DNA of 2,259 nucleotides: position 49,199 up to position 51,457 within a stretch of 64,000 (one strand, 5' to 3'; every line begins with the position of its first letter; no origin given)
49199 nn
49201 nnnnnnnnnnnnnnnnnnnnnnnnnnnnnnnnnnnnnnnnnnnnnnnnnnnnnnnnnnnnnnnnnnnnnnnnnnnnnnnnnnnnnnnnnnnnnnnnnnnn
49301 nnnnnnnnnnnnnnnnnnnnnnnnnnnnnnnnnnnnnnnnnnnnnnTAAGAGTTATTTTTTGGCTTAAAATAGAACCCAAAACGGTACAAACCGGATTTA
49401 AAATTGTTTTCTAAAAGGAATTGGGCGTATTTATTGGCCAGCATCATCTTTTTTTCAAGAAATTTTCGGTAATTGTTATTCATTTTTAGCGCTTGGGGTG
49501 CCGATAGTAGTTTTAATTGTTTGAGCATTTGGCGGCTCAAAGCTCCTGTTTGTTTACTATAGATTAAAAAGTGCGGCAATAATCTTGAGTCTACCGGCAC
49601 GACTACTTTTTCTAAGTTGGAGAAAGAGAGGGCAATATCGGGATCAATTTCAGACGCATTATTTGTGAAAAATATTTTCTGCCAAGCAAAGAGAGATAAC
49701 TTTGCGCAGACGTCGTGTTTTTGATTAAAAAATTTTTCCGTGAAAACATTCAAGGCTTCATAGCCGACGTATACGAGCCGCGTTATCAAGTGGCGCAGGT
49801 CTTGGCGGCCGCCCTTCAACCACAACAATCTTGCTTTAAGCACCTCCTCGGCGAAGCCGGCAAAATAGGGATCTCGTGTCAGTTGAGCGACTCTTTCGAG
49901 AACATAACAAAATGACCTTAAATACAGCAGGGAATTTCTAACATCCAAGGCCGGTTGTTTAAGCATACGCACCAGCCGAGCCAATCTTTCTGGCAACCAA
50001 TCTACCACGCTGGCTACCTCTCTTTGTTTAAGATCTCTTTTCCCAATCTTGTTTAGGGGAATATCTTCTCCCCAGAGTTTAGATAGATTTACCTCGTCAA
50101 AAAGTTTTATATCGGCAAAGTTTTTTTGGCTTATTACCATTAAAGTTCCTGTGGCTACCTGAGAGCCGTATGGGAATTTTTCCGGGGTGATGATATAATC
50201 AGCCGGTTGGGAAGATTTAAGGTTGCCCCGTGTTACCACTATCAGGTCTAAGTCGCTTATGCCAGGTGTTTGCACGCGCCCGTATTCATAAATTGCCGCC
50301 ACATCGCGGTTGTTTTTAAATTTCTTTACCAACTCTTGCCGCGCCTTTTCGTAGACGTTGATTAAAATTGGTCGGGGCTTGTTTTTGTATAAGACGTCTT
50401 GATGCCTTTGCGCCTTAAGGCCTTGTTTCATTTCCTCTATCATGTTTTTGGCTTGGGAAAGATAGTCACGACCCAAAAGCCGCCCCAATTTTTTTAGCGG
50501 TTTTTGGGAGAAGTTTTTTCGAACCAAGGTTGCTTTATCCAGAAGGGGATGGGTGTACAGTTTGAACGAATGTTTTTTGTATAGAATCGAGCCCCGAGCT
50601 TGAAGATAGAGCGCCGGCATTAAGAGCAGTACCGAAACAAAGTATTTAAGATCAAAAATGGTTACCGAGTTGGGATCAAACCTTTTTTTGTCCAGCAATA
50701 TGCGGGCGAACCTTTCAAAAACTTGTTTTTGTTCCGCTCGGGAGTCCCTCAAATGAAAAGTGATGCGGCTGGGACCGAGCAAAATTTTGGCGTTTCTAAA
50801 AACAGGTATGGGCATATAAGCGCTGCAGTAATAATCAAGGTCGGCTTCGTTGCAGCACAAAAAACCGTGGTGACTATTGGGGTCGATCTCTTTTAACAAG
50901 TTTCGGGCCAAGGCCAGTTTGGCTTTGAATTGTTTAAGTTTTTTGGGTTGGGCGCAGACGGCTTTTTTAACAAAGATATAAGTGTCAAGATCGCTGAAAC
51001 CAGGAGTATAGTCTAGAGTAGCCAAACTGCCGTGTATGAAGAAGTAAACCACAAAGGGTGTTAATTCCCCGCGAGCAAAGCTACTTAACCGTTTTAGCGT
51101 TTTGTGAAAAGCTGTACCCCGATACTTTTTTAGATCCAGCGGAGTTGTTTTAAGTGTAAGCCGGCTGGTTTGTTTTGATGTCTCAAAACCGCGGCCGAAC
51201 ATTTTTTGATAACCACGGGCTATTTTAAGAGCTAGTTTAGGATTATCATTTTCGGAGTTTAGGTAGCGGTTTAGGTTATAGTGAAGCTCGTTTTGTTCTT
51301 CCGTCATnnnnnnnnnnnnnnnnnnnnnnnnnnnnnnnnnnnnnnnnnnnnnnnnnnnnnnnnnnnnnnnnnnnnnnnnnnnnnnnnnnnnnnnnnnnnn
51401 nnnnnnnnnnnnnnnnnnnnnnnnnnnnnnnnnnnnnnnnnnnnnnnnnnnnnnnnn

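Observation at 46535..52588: NeuB-like synthase / KdsC-like phosphatase / NeuA-like CMP-transferase trio: a CMP-activated 2-keto-3-deoxy sugar acid (Kdn/nonulosonate-type) pathway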

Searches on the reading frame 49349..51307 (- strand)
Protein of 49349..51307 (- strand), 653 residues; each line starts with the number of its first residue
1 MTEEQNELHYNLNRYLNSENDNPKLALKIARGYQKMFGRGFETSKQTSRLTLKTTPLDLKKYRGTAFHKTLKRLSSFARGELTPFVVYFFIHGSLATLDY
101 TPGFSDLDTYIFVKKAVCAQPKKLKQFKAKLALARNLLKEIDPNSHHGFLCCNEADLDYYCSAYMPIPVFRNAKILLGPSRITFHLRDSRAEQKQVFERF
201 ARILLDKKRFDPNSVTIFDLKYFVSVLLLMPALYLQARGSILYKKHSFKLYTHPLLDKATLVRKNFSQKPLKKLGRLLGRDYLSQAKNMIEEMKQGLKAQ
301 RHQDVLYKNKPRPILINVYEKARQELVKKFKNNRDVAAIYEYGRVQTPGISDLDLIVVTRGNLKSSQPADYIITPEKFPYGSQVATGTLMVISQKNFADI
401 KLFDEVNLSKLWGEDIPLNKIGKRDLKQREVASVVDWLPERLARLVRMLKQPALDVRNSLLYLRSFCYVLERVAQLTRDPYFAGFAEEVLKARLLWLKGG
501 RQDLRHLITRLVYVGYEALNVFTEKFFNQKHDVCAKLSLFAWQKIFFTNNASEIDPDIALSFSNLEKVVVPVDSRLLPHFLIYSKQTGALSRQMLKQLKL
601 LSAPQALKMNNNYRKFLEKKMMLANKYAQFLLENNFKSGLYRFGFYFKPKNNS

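Call 3: search_protein_families(library=pfam, proteins=[window:49349-51307:-], max_evalue=0.01)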
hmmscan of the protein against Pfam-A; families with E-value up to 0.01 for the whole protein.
window:49349-51307:- (653 aa): 2 families
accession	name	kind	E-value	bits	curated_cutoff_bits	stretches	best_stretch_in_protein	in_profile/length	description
PF18765.7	Polbeta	-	6.1e-05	23.6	26.9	0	86-142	13-65/93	Polymerase beta, Nucleotidyltransferase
PF01909.29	NTP_transf_2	-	7.7e-05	23.4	21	0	86-119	14-46/93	Nucleotidyltransferase domain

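Call 5: search_protein_families(library=ncbifam, proteins=[window:49349-51307:-], max_evalue=0.01)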
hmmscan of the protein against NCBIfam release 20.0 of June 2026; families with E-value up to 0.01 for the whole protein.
window:49349-51307:- (653 aa): 0 families

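Call 11: find_encoding_contigs(protein=window:49349-51307:-, flank=10000, max_places=6)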
Protein window:49349-51307:- (653 aa): no gene with exactly this product is on record in the collection.

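Call 67: find_homologous_proteins(query=window:49349-51307:-, max_evalue=0.001)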
Query window:49349-51307:- (653 aa): 19 proteins with E <= 0.001 among 8000 candidates.
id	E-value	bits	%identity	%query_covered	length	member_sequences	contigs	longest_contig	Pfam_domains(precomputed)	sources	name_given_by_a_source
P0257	0.0e+0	1470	100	100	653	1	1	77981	-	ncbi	-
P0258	0.0e+0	1054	72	99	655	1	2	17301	-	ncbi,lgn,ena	ncbi:MAG: hypothetical protein AAB642_01095 [Patescibacteria group bacterium]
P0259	0.0e+0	1032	71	99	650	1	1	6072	-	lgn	-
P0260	7.8e-292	988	68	100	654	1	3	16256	PF18765.8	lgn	-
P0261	5.9e-281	952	66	99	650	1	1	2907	PF18765.8,PF01909.30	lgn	-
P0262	4.3e-220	751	53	99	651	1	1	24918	-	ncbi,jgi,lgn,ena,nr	ncbi:hypothetical protein KKF32_00450 [Patescibacteria group bacterium]|nr:hypothetical protein [Pat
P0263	1.2e-207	710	53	99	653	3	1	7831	-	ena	-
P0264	6.7e-207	707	53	99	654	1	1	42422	-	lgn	-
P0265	6.0e-170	585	44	97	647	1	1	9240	-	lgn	-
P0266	1.3e-161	558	43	96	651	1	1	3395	-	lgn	-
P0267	1.6e-156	541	43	99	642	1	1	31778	PF18765.8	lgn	-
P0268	1.5e-142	495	42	99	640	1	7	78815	PF01909.30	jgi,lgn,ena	-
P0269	7.4e-131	456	62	52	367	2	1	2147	-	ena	-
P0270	1.4e-24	105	28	59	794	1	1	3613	-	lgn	-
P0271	4.5e-22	97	34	29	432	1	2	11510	-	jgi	-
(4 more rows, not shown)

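Call 68: find_encoding_contigs(protein=P0258, flank=10000, max_places=2)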
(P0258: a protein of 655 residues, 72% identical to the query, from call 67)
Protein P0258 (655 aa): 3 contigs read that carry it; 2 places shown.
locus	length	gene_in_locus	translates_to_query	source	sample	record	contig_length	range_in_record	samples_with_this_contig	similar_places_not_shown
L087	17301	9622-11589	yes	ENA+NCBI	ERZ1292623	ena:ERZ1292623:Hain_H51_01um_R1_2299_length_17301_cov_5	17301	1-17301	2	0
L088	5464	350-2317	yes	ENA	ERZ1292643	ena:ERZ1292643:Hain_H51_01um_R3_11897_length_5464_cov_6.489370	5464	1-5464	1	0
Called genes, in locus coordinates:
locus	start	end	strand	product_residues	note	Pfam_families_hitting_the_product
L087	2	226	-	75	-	?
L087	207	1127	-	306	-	PF01073:3Beta_HSD, PF01370:Epimerase, PF02719:Polysacc_synt_2, PF04321:RmlD_sub_bind, PF05368:NmrA, PF07993:NAD_binding_4 (faint), PF13460:NAD_binding_10, PF16363:GDP_Man_Dehyd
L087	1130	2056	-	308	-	PF01073:3Beta_HSD, PF01370:Epimerase, PF02719:Polysacc_synt_2, PF04321:RmlD_sub_bind, PF05368:NmrA (weak), PF07993:NAD_binding_4 (faint), PF13460:NAD_binding_10 (weak), PF16363:GDP_Man_Dehyd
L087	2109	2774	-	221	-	PF00535:Glycos_transf_2, PF10111:Glyco_tranf_2_2 (weak)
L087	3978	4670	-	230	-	PF00106:adh_short, PF13561:adh_short_C2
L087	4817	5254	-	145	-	PF01575:MaoC_dehydratas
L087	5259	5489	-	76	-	PF00550:PP-binding (weak)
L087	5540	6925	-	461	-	-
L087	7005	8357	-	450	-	-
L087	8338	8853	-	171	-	PF00702:Hydrolase (faint), PF08282:Hydrolase_3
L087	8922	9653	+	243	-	PF02348:CTP_transf_3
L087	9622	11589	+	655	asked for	-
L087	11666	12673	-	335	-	PF01408:GFO_IDH_MocA, PF22725:GFO_IDH_MocA_C3, PF02894:GFO_IDH_MocA_C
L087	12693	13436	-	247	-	PF01370:Epimerase (weak), PF13561:adh_short_C2, PF00106:adh_short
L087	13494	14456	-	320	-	PF03102:NeuB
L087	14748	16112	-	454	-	-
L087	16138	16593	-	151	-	PF00583:Acetyltransf_1, PF13673:Acetyltransf_10, PF13508:Acetyltransf_7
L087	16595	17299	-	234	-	PF05711:TylF, PF13578:Methyltransf_24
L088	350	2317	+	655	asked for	-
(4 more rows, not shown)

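Call 69: find_encoding_contigs(protein=P0268, flank=10000, max_places=2)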
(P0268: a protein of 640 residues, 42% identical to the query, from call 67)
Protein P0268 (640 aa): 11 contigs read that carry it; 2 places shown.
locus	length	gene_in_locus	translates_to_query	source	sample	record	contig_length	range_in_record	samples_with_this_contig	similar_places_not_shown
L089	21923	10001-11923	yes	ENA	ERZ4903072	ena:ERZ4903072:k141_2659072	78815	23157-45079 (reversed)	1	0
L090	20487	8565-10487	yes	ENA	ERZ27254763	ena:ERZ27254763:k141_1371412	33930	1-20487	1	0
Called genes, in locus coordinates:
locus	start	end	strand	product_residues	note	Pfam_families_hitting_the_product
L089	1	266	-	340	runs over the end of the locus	PF01073:3Beta_HSD, PF01370:Epimerase, PF02719:Polysacc_synt_2, PF04321:RmlD_sub_bind, PF05368:NmrA, PF13460:NAD_binding_10, PF16363:GDP_Man_Dehyd, PF07993:NAD_binding_4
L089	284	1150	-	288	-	PF08241:Methyltransf_11, PF13489:Methyltransf_23, PF13649:Methyltransf_25, PF05148:Methyltransf_8 (weak), PF08242:Methyltransf_12 (weak), PF01209:Ubie_methyltran (weak), PF13847:Methyltransf_31 (weak)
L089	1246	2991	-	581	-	PF02310:B12-binding, PF04055:Radical_SAM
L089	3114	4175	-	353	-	PF03102:NeuB, PF08666:SAF (weak)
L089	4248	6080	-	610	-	-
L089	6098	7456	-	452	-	PF04464:Glyphos_transf (weak)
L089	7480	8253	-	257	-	PF00106:adh_short, PF01370:Epimerase (weak), PF08659:KR (weak), PF13561:adh_short_C2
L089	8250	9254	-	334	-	PF01408:GFO_IDH_MocA, PF02894:GFO_IDH_MocA_C, PF22725:GFO_IDH_MocA_C3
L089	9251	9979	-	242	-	PF02348:CTP_transf_3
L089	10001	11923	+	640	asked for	PF01909:NTP_transf_2 (faint)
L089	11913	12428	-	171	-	PF08282:Hydrolase_3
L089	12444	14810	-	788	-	PF09586:YfhO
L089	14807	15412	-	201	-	PF01209:Ubie_methyltran (weak), PF13489:Methyltransf_23, PF13847:Methyltransf_31, PF08241:Methyltransf_11, PF08242:Methyltransf_12, PF13649:Methyltransf_25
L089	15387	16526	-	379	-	PF01041:DegT_DnrJ_EryC1, PF00155:Aminotran_1_2, PF00266:Aminotran_5 (weak), PF01212:Beta_elim_lyase (weak)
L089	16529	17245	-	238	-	PF00535:Glycos_transf_2, PF10111:Glyco_tranf_2_2, PF13641:Glyco_tranf_2_3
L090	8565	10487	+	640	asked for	PF01909:NTP_transf_2 (faint)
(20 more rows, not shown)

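Call 70: find_encoding_contigs(protein=P0262, flank=10000, max_places=2)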
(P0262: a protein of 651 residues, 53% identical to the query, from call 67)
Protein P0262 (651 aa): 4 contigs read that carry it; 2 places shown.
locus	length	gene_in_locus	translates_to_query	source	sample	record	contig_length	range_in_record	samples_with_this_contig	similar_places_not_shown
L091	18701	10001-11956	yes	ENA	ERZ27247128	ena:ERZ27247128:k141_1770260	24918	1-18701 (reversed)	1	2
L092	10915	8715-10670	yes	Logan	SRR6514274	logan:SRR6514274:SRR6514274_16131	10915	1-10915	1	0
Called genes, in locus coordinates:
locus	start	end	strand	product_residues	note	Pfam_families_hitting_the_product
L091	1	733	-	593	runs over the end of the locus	PF21211:FkbH_N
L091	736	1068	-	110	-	PF01648:ACPS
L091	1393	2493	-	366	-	PF03062:MBOAT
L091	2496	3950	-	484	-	PF02310:B12-binding, PF04055:Radical_SAM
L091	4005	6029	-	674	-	PF02310:B12-binding, PF04055:Radical_SAM (weak)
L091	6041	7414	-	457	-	-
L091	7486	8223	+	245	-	PF02348:CTP_transf_3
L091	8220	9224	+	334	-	PF01408:GFO_IDH_MocA, PF02894:GFO_IDH_MocA_C, PF22725:GFO_IDH_MocA_C3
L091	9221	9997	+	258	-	PF00106:adh_short, PF01370:Epimerase (weak), PF13561:adh_short_C2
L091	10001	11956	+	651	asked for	-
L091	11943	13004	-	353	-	PF03102:NeuB, PF08666:SAF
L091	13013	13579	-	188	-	PF00702:Hydrolase (faint), PF08282:Hydrolase_3 (weak)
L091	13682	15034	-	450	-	PF04464:Glyphos_transf (faint)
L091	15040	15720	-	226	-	PF05711:TylF, PF13578:Methyltransf_24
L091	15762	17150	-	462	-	PF04464:Glyphos_transf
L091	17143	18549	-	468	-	PF01943:Polysacc_synt, PF13440:Polysacc_synt_3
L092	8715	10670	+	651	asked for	-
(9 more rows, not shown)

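Call 80: predict_structure(alignment_id=A3)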
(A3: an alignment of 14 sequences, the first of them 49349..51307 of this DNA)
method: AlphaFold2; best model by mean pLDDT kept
length: 653 residues; sequences in the alignment: 14
mean_pLDDT: 88.9   pTM: 0.90
mean pLDDT of the five models: 88.9, 87.8, 87.2, 86.4, 82.3
residues with pLDDT >= 90: 402; 70-90: 214; 50-70: 33; < 50: 4
segments of 3 or more residues with pLDDT < 50: 651-653
pLDDT, mean of each block of 10 residues (from residue 1): 82 92 95 83 72 92 88 94 97 83 74 94 96 90 76 90 87 93 91 93 92 88 91 93 88 93 87 91 96 95 91 89 94 95 76 86 91 89 80 90 85 93 92 94 95 93 93 95 91 91 92 97 91 89 92 90 94 94 89 89 78 93 89 80 58 36
secondary structure, 60 per line:
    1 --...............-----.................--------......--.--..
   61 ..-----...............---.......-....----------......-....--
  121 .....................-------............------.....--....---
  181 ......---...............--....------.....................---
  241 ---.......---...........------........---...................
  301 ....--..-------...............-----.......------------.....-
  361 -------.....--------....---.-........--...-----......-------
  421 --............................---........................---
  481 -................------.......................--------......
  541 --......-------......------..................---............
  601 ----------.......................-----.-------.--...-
elements in order: H3-17 H23-39 E48-53 H59-62 H68-82 E86-92 H94-97 E108-113 H115-118 H121-141 E149-153 H154-159 H167-171 E174-177 E181-186 H190-204 H207-210 H217-237 H244-250 H254-264 H271-278 H282-304 H316-330 E336-342 E355-359 H368-371 H381-384 E390-393 H394-397 E408-413 H423-450 H456-477 H482-497 H504-526 E535-540 E543-548 H556-561 E568-573 H574-585 H589-597 E598-600 H611-633

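Call 82: fold_search(model_id=the predicted structure, library=pdb)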
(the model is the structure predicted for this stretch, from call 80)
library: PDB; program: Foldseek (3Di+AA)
matches with E <= 10: 318; with E <= 0.001: 0
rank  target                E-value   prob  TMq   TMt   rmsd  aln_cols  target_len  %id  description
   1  6un8_A                2.7e-02  0.97  0.17  0.33   8.6       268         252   12  Wild type ANT bound to neomycin (released 2020-05-06)
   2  6p06_A                3.1e-02  0.97  0.18  0.34   8.7       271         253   12  Ternary structure of the E52D mutant of ANT-4 with Neomycin and AMPCPP (released 2020-01-29)
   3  6nmk_A                3.7e-02  0.96  0.17  0.33   9.1       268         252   12  Binary complex structure of the T130K mutant of ANT-4'' with Neomycin (released 2020-01-15)
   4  2rff                  6.3e-02  1.00  0.11  0.49   7.2       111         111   15  Crystal structure of a putative nucleotidyltransferase (NP_343093.1) from Sulfolobus solfataricus at 1.40 A resolution (released 2007-10-16)
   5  6nmk_B                6.9e-02  0.92  0.17  0.33   8.8       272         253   12  Binary complex structure of the T130K mutant of ANT-4'' with Neomycin (released 2020-01-15)
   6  7ae9_E                1.1e-01  0.95  0.11  0.37   6.2       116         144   21  Crystal structure of mono-AMPylated HEPN(R46E) toxin in complex with MNT antitoxin (released 2020-12-30)
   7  7ae9_H                1.2e-01  0.96  0.11  0.40   5.5       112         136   20  Crystal structure of mono-AMPylated HEPN(R46E) toxin in complex with MNT antitoxin (released 2020-12-30)
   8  1kan_A                1.5e-01  0.87  0.18  0.34   8.5       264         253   11  MOLECULAR STRUCTURE OF KANAMYCIN NUCLEOTIDYLTRANSFERASE DETERMINED TO 3.0-ANGSTROMS RESOLUTION (released 1994-08-31)
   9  4ebk_B                1.7e-01  0.41  0.11  0.22  11.3       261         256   11  Crystal structure of aminoglycoside 4'-O-adenylyltransferase ANT(4')-IIb, tobramycin-bound (released 2012-04-04)
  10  4ebk_A                1.8e-01  0.66  0.13  0.28  10.7       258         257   11  Crystal structure of aminoglycoside 4'-O-adenylyltransferase ANT(4')-IIb, tobramycin-bound (released 2012-04-04)
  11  7y5g_A                2.6e-01  0.28  0.11  0.18  13.2       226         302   10  Cryo-EM structure of a eukaryotic ZnT8 in the presence of zinc (released 2022-12-14)
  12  8f6h_B                2.7e-01  0.21  0.11  0.19  12.5       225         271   13  Cryo-EM structure of a Zinc-loaded asymmetrical TMD D70A mutant of the YiiP-Fab complex (released 2023-02-08)
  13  8f6h_A                2.8e-01  0.20  0.10  0.17  14.3       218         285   10  Cryo-EM structure of a Zinc-loaded asymmetrical TMD D70A mutant of the YiiP-Fab complex (released 2023-02-08)
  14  3jyy_B                3.1e-01  0.63  0.18  0.32   8.5       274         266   12  SeMet LinB complexed with PPi (released 2009-11-03)
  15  6p8v_G                3.1e-01  0.16  0.11  0.18  15.5       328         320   12  Structure of E. coli MS115-1 HORMA:CdnC:Trip13 complex (released 2019-12-25)
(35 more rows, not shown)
